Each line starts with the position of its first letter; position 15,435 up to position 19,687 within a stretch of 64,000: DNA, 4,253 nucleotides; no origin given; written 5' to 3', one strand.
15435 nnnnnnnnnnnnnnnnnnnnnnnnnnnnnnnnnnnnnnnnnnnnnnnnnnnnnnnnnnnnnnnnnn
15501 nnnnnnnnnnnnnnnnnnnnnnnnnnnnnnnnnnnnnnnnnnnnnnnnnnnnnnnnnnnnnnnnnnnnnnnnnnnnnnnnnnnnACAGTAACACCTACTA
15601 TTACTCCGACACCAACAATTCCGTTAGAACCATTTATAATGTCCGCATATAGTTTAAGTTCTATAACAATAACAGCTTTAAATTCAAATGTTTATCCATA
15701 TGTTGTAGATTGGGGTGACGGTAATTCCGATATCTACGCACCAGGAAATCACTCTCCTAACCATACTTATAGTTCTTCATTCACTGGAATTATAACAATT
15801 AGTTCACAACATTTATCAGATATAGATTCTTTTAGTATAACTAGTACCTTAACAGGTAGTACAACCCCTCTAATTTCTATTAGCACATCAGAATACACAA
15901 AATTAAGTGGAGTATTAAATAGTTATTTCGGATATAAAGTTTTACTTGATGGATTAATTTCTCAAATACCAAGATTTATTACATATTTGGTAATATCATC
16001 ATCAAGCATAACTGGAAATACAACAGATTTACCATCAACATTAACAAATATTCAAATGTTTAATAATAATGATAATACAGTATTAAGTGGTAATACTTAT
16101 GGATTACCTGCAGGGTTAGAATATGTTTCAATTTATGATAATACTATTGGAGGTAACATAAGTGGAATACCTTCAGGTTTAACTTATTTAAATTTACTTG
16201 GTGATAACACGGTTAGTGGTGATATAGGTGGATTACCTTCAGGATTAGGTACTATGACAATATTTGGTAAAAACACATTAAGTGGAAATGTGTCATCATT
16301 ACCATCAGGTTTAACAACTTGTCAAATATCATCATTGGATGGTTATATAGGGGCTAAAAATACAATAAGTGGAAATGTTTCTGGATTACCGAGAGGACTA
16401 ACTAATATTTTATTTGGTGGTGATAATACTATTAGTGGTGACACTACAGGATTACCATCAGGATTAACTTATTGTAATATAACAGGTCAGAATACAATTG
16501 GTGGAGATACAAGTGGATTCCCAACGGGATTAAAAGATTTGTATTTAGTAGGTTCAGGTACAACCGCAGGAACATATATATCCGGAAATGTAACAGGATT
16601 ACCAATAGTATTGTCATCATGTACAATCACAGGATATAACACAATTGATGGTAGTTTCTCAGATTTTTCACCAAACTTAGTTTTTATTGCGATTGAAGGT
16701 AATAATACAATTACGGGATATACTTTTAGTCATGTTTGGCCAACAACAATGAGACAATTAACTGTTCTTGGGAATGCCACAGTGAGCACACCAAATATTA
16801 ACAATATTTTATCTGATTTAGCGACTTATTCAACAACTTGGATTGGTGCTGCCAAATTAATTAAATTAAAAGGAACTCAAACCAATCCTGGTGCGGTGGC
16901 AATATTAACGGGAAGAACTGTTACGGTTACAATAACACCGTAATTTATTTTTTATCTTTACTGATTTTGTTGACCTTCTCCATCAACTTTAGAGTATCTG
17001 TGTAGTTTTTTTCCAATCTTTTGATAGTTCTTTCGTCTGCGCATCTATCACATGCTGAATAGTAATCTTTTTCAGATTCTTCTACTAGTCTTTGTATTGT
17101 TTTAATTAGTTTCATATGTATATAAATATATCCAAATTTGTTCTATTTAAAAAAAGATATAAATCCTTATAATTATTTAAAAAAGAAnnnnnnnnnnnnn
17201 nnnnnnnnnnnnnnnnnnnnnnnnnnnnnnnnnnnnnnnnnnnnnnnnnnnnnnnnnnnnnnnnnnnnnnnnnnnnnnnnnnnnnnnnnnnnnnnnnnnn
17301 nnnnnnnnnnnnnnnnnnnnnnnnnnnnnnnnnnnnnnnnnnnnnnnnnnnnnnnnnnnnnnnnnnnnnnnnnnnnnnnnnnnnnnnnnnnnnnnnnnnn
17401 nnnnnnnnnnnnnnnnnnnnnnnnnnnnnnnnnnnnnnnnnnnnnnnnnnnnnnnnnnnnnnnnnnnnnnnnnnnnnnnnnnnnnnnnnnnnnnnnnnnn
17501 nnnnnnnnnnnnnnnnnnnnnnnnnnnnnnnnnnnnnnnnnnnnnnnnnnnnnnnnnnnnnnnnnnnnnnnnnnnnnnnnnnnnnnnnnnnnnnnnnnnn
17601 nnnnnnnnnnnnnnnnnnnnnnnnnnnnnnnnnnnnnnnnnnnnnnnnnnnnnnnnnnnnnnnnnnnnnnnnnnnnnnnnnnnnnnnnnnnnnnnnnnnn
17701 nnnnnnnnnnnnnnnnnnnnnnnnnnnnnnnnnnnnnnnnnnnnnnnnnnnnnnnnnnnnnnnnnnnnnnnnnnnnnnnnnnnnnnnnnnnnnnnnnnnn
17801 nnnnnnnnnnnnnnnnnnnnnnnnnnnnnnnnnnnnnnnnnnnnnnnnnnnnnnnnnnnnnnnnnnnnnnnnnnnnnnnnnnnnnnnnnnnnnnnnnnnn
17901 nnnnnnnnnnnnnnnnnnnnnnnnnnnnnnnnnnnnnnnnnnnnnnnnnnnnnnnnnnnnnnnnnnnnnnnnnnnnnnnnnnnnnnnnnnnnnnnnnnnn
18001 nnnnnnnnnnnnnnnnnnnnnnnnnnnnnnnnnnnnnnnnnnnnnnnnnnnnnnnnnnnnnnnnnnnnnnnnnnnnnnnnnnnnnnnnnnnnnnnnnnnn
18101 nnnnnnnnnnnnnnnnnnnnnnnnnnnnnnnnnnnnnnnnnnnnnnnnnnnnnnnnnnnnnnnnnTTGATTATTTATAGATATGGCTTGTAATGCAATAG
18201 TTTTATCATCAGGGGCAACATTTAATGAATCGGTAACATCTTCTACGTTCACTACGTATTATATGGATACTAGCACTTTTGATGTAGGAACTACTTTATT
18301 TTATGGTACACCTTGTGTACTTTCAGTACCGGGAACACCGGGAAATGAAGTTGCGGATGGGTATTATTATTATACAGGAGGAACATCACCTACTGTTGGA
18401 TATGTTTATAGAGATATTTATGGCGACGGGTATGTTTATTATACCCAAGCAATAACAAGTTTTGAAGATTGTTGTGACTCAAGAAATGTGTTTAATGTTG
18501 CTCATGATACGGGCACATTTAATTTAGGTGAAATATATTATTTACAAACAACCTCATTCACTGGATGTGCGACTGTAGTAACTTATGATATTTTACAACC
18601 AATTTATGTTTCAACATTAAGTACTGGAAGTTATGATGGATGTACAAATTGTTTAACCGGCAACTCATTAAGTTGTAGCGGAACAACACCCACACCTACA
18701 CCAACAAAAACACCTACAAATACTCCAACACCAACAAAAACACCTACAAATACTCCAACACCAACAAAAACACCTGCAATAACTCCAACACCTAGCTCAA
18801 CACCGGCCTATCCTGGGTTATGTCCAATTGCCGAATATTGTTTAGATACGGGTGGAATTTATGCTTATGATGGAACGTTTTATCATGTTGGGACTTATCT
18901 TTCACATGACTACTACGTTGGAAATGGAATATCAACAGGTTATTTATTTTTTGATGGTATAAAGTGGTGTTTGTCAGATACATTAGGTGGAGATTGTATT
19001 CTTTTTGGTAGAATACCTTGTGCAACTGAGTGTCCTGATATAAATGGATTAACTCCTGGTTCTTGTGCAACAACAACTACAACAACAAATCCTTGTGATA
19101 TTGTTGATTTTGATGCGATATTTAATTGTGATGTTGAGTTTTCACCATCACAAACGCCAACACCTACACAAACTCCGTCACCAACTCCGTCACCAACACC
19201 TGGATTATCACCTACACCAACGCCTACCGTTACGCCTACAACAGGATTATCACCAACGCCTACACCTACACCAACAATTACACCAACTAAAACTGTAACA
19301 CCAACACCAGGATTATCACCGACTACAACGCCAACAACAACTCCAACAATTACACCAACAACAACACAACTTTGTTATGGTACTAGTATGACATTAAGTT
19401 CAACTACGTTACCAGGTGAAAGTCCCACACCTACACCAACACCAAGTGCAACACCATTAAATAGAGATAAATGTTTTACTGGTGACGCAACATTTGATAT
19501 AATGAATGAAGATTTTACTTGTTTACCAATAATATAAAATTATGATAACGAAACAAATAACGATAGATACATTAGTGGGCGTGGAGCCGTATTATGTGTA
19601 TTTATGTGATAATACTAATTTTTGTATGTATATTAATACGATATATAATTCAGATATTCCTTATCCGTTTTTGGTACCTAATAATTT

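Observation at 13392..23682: Host-type SprB adhesin repeats, Pro/Thr linkers and LRR-like repeats assembled into phage fibre proteins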

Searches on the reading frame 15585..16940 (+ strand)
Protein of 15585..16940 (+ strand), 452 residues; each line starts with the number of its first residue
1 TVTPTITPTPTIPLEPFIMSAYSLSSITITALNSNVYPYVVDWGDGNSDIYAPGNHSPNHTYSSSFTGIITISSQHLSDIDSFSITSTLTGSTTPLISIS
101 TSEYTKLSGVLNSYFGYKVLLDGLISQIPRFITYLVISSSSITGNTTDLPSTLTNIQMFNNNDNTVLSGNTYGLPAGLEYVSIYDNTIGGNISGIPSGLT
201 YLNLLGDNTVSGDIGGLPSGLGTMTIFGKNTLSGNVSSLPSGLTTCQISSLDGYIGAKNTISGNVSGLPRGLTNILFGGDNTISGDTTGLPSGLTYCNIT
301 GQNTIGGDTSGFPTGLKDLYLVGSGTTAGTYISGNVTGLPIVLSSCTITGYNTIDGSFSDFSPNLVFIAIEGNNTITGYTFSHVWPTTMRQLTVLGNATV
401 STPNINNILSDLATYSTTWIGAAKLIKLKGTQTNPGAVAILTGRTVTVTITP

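Call 26: predict_structure(alignment_id=A1)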
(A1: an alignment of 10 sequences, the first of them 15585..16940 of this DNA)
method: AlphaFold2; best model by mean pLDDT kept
length: 452 residues; sequences in the alignment: 10
mean_pLDDT: 78.7   pTM: 0.74
mean pLDDT of the five models: 78.7, 78.3, 74.1, 72.2, 67.7
residues with pLDDT >= 90: 122; 70-90: 210; 50-70: 87; < 50: 33
segments of 3 or more residues with pLDDT < 50: 1-10, 434-452
pLDDT, mean of each block of 10 residues (from residue 1): 41 85 86 86 93 90 89 90 78 72 87 79 84 82 82 87 69 91 85 91 87 90 89 90 92 66 92 91 89 93 85 93 68 82 88 69 80 65 66 62 66 56 60 44 40 41
secondary structure, 60 per line:
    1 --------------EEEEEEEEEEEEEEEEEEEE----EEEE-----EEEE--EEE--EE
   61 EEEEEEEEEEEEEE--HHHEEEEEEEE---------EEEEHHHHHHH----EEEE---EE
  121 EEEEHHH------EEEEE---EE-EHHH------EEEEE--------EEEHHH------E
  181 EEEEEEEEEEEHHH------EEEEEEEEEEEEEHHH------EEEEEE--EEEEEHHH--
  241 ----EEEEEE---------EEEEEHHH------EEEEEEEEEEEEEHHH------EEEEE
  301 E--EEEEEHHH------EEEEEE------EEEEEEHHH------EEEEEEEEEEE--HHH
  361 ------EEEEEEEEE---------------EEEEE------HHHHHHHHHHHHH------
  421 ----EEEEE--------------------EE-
elements in order: E15-34 E39-42 E48-51 E54-56 E59-74 E80-87 E97-100 H101-107 E112-115 E119-124 E134-138 E155-159 E168-170 E180-191 E201-213 E223-228 E231-235 E245-250 E260-264 E274-286 E296-301 E304-308 E318-323 E330-335 E345-355 E367-375 E391-395 H402-414 E425-429

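Call 29: fold_search(model_id=the predicted structure, library=pdb)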
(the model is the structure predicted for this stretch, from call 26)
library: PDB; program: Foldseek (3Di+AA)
matches with E <= 10: 591; with E <= 0.001: 16
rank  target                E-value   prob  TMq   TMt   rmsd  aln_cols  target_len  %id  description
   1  4lsa_A                6.0e-07  1.00  0.40  0.27   8.4       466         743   16  Crystal structure of BRI1 sud1 (Gly643Glu) bound to brassinolide (released 2013-09-04)
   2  5hz0_B                1.4e-06  1.00  0.41  0.31   7.9       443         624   17  Plant peptide hormone receptor RGFR1 in complex with RGF2 (released 2017-04-05)
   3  5hz1_B                2.6e-06  1.00  0.43  0.33   6.1       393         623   23  Plant peptide hormone receptor RGFR1 in complex with RGF3 (released 2017-03-22)
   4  5hz3_B                2.9e-06  1.00  0.44  0.33   6.7       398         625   20  Plant peptide hormone receptor RGFR1 in complex with RGFR5 (released 2017-03-22)
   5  4j0m_A                3.5e-06  1.00  0.40  0.27   9.0       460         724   16  Crystal structure of BRL1 (LRR) in complex with brassinolide (released 2013-07-24)
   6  3riz_A                8.9e-06  1.00  0.28  0.18  12.4       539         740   15  Crystal structure of the plant steroid receptor BRI1 ectodomain (released 2011-06-22)
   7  9s8z_A                1.8e-05  1.00  0.38  0.26   9.4       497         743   15  Crystal structure of the BRI1 ectodomain from Arabidopsis thaliana in complex with 28-homobrassinolide. (released 2025-09-10)
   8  5iyx_A                1.8e-05  1.00  0.41  0.33   8.1       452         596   14  Crystal structure of the Arabidopsis receptor kinase HAESA in complex with the peptide hormone IDA and the co-receptor (released 2016-04-20)
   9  5xjo_A                2.6e-05  1.00  0.44  0.39   6.1       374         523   19  Plant receptor ERL1-TMM in complex with peptide EPF1 (released 2019-01-23)
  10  3rgx_A                3.5e-05  1.00  0.37  0.26   9.1       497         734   15  Structural insight into brassinosteroid perception by BRI1 (released 2011-06-15)
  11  4m7e_A                4.7e-05  1.00  0.47  0.31   5.7       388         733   18  Structural insight into BL-induced activation of the BRI1-BAK1 complex (released 2013-10-16)
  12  5xjx_A                1.6e-04  1.00  0.42  0.36   5.2       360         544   20  Pre-formed plant receptor ERL1-TMM complex (released 2019-01-23)
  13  7zal_AAA              4.1e-04  1.00  0.31  0.43   8.8       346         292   14  FNIP family proteins from Cafeteria roenbergensis virus (CroV): leucine-rich repeats with novel structural features (released 2022-08-24)
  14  2omu_A                5.9e-04  1.00  0.45  0.44   6.2       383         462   15  Crystal structure of InlA G194S+S Y369S/hEC1 complex (released 2007-08-28)
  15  5cmp_C                6.2e-04  1.00  0.36  0.46   6.6       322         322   17  human FLRT3 LRR domain (released 2015-08-12)
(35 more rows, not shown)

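Call 48: find_homologous_proteins(query=window:15585-16940:+)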
Query window:15585-16940:+ (452 aa): 133 proteins with E <= 0.001 among 8000 candidates; the best 120 are listed.
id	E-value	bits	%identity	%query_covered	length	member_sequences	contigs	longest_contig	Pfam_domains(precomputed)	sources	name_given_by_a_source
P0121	1.0e-247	840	89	97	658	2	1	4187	-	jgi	jgi:hypothetical protein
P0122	4.8e-161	555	66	96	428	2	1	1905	-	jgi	jgi:hypothetical protein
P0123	2.3e-73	266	39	97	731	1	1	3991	-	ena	-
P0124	2.3e-71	259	31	73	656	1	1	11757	PF12799.14,PF00041.28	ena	-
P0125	3.6e-69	252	36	97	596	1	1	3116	-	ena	-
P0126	4.9e-67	245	37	97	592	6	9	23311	-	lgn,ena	-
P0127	5.2e-66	242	41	97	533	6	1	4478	-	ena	-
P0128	6.3e-65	238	35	97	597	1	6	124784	-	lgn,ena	-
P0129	9.8e-62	227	38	97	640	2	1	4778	-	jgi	jgi:hypothetical protein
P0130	3.3e-58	216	33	97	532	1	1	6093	-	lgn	-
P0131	2.1e-57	213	36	99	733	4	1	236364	-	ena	-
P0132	6.1e-55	205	34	98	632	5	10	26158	-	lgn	-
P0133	1.4e-53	201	30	97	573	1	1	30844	-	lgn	-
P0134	1.7e-53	200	33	99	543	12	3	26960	-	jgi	jgi:hypothetical protein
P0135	5.7e-53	199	34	91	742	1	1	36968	PF05725.19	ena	-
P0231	1.8e-16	78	29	71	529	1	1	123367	-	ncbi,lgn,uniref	ncbi:hypothetical protein [Epilithonimonas sp.]|uniref:hypothetical protein n=1 Tax=Epilithonimonas 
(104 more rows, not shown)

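Call 49: find_encoding_contigs(protein=P0131, flank=10000, max_places=2)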
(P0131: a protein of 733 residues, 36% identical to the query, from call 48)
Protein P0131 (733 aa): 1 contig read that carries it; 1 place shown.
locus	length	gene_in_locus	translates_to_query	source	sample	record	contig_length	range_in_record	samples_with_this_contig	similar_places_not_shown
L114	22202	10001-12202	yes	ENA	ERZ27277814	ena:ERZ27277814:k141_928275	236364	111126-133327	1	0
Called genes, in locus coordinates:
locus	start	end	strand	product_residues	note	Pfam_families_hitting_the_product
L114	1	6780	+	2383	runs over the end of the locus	PF03382:DUF285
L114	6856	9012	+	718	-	-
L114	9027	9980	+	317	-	-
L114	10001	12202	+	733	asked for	-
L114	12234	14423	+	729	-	-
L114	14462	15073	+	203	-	-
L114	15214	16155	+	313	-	PF08275:DNAG_N (faint)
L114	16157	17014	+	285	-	-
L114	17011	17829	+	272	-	PF00149:Metallophos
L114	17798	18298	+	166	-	-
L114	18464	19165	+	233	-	-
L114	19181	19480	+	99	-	-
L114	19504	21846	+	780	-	-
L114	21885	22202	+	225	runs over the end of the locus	PF00574:CLP_protease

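Call 50: find_encoding_contigs(protein=P0231, flank=8000, max_places=2)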
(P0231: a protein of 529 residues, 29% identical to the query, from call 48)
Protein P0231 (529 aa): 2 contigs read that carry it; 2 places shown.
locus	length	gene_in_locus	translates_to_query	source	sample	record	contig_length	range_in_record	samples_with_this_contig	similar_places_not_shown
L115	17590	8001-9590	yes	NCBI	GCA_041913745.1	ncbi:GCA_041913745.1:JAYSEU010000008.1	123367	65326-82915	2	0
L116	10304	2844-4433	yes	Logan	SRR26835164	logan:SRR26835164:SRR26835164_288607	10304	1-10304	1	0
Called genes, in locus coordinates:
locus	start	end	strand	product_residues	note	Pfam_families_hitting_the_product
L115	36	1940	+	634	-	PF00091:Tubulin, PF12327:FtsZ_C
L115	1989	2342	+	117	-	PF05635:23S_rRNA_IVP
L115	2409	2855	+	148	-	PF09424:YqeY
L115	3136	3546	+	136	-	PF06491:Disulph_isomer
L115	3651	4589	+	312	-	PF13793:Pribosyltran_N, PF00156:Pribosyltran, PF14572:Pribosyl_synth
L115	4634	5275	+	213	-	PF01386:Ribosomal_L25p, PF14693:Ribosomal_TL5_C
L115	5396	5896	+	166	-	PF02557:VanY, PF13539:Peptidase_M15_4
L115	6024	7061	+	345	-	PF01734:Patatin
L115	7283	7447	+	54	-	-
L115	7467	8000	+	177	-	-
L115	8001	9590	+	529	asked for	-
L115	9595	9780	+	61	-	-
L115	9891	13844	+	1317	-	-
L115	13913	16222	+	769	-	PF01129:ART, PF03496:ADPrib_exo_Tox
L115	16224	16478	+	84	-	-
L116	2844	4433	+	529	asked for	-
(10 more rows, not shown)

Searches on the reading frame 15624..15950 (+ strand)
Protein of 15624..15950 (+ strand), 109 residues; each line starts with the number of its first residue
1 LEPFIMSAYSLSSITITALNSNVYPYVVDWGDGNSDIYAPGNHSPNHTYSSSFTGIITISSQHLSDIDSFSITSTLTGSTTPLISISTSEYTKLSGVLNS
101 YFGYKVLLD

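Call 88: search_protein_families(library=pfam, proteins=[window:15624-15950:+], max_evalue=1)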
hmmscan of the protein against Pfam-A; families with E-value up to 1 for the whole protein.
window:15624-15950:+ (109 aa): 0 families

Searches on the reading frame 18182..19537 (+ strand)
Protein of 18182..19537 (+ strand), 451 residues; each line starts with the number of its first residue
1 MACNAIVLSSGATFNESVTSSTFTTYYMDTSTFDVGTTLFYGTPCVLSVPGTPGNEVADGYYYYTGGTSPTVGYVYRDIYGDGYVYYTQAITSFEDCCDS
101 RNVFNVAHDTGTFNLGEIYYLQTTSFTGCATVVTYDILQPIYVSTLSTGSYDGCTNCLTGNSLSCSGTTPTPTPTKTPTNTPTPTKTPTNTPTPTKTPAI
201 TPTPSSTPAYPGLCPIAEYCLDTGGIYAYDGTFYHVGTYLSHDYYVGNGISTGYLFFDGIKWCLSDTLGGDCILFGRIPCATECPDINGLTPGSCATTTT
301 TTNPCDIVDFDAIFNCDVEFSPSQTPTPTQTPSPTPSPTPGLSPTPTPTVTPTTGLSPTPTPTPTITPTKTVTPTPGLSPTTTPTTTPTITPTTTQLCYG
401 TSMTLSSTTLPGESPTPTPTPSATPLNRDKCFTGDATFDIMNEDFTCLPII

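Call 3: search_protein_families(library=pfam, proteins=[window:18182-19537:+], max_evalue=1)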
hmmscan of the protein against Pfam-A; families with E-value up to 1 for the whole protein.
window:18182-19537:+ (451 aa): 0 families

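Call 4: search_protein_families(library=phrogs, proteins=[window:18182-19537:+], max_evalue=0.01)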
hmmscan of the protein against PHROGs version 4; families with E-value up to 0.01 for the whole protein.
window:18182-19537:+ (451 aa): 2 families
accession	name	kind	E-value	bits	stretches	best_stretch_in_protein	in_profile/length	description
phrog_15511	-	unknown function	3.3e-06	27.5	1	165-209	219-265/511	-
phrog_38031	-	unknown function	0.0005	20.1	1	143-208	117-187/460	-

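Call 25: search_protein_families(library=ncbifam, proteins=[window:18182-19537:+], max_evalue=0.1)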
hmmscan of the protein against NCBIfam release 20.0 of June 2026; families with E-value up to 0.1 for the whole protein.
window:18182-19537:+ (451 aa): 1 family
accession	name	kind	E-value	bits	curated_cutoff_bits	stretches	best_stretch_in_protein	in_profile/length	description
NF041620.1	MXAN_5187_fam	hypoth_equivalog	0.038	13.7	200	1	172-422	399-522/601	MXAN_5187 family protein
